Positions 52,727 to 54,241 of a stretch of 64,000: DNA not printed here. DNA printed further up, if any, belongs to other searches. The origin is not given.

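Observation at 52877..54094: Riboflavin kinase fused to an N-terminal SAM-methyltransferase-like domain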

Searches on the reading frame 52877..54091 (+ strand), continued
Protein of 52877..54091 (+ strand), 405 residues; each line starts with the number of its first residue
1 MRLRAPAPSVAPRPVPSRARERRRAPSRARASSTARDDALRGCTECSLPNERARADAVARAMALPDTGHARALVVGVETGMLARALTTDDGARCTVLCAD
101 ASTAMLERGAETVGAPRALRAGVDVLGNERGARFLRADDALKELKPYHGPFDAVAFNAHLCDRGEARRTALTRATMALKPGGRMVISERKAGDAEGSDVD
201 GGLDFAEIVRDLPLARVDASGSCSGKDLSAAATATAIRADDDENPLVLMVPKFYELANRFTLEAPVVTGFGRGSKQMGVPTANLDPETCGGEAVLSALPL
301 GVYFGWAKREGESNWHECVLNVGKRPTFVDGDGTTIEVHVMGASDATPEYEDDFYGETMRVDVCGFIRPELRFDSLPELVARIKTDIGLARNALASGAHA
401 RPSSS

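Call 23: predict_structure(alignment_id=A1)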
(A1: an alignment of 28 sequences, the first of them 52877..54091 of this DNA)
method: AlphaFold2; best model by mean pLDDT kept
length: 405 residues; sequences in the alignment: 28
mean_pLDDT: 80.9   pTM: 0.82
mean pLDDT of the five models: 80.9, 79.3, 78.7, 77.8, 76.6
residues with pLDDT >= 90: 166; 70-90: 147; 50-70: 53; < 50: 39
segments of 3 or more residues with pLDDT < 50: 1-5, 10-26, 193-200, 327-330
pLDDT, mean of each block of 10 residues (from residue 1): 45 44 47 70 62 91 89 90 87 84 88 80 67 89 89 92 85 95 90 46 82 92 89 73 89 96 84 64 86 87 96 93 67 82 75 82 97 88 93 95 78
secondary structure, 60 per line:
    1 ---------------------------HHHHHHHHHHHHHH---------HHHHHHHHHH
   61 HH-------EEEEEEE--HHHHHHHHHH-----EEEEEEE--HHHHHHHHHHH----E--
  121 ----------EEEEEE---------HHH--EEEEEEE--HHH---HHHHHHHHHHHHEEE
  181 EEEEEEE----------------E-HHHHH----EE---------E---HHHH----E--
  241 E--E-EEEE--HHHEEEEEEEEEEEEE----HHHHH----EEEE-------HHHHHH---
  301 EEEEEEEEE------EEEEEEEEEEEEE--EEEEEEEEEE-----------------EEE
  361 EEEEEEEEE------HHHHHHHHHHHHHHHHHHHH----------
elements in order: H28-41 H51-62 E70-76 H79-88 E94-100 H103-113 E131-136 E151-157 H166-177 E178-187 H206-210 H230-233 E246-249 E255-267 H272-276 E281-284 H292-297 E301-309 E316-328 E331-340 E358-369 H376-395

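Call 28: fold_search(model_id=the predicted structure, library=pdb)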
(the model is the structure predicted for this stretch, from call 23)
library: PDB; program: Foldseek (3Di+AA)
matches with E <= 10: 1894; with E <= 0.001: 262
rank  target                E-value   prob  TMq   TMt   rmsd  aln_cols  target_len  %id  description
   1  1n06_B                4.5e-11  1.00  0.28  0.70   2.5       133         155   38  Crystal Structure of Schizosaccharomyces pombe Riboflavin Kinase Reveals a Novel ATP and Riboflavin Binding Fold (released 2003-02-25)
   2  5fo1_A                5.7e-11  1.00  0.29  0.34  20.2       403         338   19  E301A mutant of FAD synthetase from Corynebacterium ammoniagenes (released 2016-11-30)
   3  1n06_A                6.8e-11  1.00  0.30  0.75   2.7       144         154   36  Crystal Structure of Schizosaccharomyces pombe Riboflavin Kinase Reveals a Novel ATP and Riboflavin Binding Fold (released 2003-02-25)
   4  4uze_A                9.8e-11  1.00  0.28  0.33  20.3       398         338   17  R66A mutant of FAD synthetase from Corynebacterium ammoniagenes (released 2015-04-08)
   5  4uze_B                1.1e-10  1.00  0.28  0.33  20.1       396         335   18  R66A mutant of FAD synthetase from Corynebacterium ammoniagenes (released 2015-04-08)
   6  5fnz_B                1.2e-10  1.00  0.29  0.34  20.1       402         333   18  F206W mutant of FAD synthetase from Corynebacterium ammoniagenes (released 2016-11-30)
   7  2x0k_A                1.2e-10  1.00  0.28  0.33  20.2       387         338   19  Crystal structure of modular FAD synthetase from Corynebacterium ammoniagenes (released 2010-05-26)
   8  5fo1_B                1.3e-10  1.00  0.29  0.34  20.1       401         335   19  E301A mutant of FAD synthetase from Corynebacterium ammoniagenes (released 2016-11-30)
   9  4uzf_B                1.5e-10  1.00  0.29  0.34  20.4       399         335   18  R66E mutant of FAD synthetase from Corynebacterium ammoniagenes (released 2015-04-08)
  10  1nb0                  1.7e-10  1.00  0.27  0.71   2.9       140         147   36  Crystal Structure of Human Riboflavin Kinase (released 2003-03-11)
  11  5fo0_A                4.1e-10  1.00  0.28  0.33  20.5       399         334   16  D298E mutant of FAD synthetase from Corynebacterium ammoniagenes (released 2016-11-30)
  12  3zug_A                1.0e-09  1.00  0.28  0.33  20.0       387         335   18  E268D mutant of FAD synthetase from Corynebacterium ammoniagenes (released 2012-08-01)
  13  3zug_B                1.6e-09  1.00  0.27  0.32  20.2       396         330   16  E268D mutant of FAD synthetase from Corynebacterium ammoniagenes (released 2012-08-01)
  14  4uzf_A                1.8e-09  1.00  0.28  0.33  20.1       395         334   18  R66E mutant of FAD synthetase from Corynebacterium ammoniagenes (released 2015-04-08)
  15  3op1_B                3.8e-09  1.00  0.27  0.35  19.2       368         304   16  Crystal Structure of Macrolide-efflux Protein SP_1110 from Streptococcus pneumoniae (released 2010-09-29)
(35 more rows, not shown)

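Call 40: find_encoding_contigs(protein=P0002, flank=6000, max_places=1)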
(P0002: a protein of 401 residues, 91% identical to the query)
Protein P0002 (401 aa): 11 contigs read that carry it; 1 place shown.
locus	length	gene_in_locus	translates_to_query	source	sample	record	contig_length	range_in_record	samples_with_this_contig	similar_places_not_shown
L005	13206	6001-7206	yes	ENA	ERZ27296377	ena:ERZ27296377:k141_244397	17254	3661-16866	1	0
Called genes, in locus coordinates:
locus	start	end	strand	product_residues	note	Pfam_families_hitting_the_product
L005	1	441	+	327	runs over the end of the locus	-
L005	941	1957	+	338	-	-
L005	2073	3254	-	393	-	-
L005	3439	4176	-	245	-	PF00583:Acetyltransf_1, PF13508:Acetyltransf_7 (weak), PF13673:Acetyltransf_10 (weak)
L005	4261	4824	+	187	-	PF01725:Ham1p_like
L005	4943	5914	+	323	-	-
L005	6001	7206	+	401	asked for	PF01687:Flavokinase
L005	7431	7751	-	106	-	-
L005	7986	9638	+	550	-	PF00072:Response_reg (weak)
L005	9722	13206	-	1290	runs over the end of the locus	?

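Call 41: find_encoding_contigs(protein=P0003, flank=3000, max_places=1)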
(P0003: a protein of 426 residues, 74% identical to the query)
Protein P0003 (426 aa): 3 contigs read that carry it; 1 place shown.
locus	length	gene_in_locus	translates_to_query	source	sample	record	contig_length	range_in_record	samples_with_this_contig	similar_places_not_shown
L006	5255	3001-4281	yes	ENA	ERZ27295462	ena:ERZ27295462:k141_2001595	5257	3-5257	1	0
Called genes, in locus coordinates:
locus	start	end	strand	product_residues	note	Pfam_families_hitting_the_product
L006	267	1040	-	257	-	PF00583:Acetyltransf_1, PF13673:Acetyltransf_10 (weak), PF13508:Acetyltransf_7, PF08445:FR47 (faint)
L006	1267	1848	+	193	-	PF01725:Ham1p_like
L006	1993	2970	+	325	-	-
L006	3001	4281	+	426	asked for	PF01687:Flavokinase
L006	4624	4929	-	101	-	-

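Call 42: find_encoding_contigs(protein=P0010, flank=6000, max_places=1)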
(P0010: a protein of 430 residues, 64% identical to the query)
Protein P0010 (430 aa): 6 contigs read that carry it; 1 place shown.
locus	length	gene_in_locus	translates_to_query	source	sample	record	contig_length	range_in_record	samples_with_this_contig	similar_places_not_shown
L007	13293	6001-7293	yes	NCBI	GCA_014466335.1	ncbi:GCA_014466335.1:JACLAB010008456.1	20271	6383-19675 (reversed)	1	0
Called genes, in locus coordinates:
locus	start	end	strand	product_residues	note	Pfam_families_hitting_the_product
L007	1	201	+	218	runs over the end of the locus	-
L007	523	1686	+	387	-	-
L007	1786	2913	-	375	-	-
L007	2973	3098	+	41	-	-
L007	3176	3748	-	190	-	PF00583:Acetyltransf_1, PF13508:Acetyltransf_7 (weak), PF13673:Acetyltransf_10 (weak), PF08445:FR47 (weak)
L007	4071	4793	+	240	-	PF01725:Ham1p_like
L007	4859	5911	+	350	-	-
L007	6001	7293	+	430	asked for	PF01687:Flavokinase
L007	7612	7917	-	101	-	-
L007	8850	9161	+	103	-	-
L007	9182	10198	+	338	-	PF00072:Response_reg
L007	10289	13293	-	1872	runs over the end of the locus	PF00023:Ank (faint)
